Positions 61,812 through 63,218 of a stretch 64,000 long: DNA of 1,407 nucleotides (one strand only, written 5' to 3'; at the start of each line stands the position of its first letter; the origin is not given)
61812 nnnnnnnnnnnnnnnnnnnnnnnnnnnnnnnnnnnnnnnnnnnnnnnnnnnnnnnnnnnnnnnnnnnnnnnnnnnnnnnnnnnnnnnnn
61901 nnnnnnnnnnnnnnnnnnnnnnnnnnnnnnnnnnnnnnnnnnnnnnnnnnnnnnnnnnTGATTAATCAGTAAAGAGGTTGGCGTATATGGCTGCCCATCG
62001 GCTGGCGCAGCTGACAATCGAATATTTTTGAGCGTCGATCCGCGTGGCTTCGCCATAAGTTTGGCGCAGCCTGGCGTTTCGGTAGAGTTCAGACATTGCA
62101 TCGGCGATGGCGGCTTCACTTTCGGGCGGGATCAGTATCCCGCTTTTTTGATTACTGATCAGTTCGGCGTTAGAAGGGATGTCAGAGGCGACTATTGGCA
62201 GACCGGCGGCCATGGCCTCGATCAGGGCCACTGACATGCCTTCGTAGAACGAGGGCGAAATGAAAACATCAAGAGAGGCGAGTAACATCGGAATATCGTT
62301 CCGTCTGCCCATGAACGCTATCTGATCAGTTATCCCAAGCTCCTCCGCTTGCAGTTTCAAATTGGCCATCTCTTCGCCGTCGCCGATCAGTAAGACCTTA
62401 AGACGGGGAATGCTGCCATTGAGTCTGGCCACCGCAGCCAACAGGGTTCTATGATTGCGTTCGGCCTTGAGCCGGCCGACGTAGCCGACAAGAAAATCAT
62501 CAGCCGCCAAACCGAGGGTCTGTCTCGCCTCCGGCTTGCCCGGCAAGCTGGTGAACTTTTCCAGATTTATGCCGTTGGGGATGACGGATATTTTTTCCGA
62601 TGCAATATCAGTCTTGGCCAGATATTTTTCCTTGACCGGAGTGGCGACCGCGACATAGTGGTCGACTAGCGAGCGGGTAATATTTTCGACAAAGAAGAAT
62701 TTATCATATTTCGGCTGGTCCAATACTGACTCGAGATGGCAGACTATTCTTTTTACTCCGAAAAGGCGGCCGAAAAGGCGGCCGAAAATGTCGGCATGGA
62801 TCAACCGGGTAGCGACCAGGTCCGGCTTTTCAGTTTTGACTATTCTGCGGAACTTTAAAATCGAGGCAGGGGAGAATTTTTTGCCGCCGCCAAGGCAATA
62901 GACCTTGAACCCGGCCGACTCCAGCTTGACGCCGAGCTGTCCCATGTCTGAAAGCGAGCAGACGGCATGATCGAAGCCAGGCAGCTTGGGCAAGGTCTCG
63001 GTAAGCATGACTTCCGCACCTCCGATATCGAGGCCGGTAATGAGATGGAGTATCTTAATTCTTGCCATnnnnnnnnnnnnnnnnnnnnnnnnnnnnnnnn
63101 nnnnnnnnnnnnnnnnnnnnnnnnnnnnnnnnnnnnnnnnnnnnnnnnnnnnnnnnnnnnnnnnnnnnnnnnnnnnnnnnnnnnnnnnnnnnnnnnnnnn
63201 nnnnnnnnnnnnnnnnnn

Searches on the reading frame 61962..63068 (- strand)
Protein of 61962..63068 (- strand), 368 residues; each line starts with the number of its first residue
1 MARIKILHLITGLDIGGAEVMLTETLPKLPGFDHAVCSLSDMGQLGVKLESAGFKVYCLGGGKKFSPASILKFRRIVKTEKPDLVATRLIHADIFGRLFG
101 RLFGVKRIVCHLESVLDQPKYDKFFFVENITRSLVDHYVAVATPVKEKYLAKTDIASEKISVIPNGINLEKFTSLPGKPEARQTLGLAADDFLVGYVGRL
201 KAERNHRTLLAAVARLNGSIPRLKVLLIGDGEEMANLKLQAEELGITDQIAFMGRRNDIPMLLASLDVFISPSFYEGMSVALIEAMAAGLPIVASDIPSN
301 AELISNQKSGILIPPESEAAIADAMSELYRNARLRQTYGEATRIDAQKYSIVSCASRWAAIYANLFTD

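Call 54: search_protein_families(library=pfam, proteins=[window:61962-63068:-], max_evalue=0.00001)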
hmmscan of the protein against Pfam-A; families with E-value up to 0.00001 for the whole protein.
window:61962-63068:- (368 aa): 4 families
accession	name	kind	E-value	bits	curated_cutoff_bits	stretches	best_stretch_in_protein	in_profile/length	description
PF00534.26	Glycos_transf_1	-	1.2e-40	139.2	26.4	1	178-343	2-170/172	Glycosyl transferases group 1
PF13692.12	Glyco_trans_1_4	-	4.9e-36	124.5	27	1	193-331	3-142/142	Glycosyl transferases group 1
PF13439.12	Glyco_transf_4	-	5.2e-15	56.3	28.5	1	15-171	1-170/170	Glycosyltransferase Family 4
PF13579.12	Glyco_trans_4_4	-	2.4e-07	31.7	29.7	1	16-166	1-158/158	Glycosyl transferase 4-like domain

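Call 81: find_encoding_contigs(protein=window:61962-63068:-, flank=10000, max_places=2)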
Protein window:61962-63068:- (368 aa): no gene with exactly this product is on record in the collection.
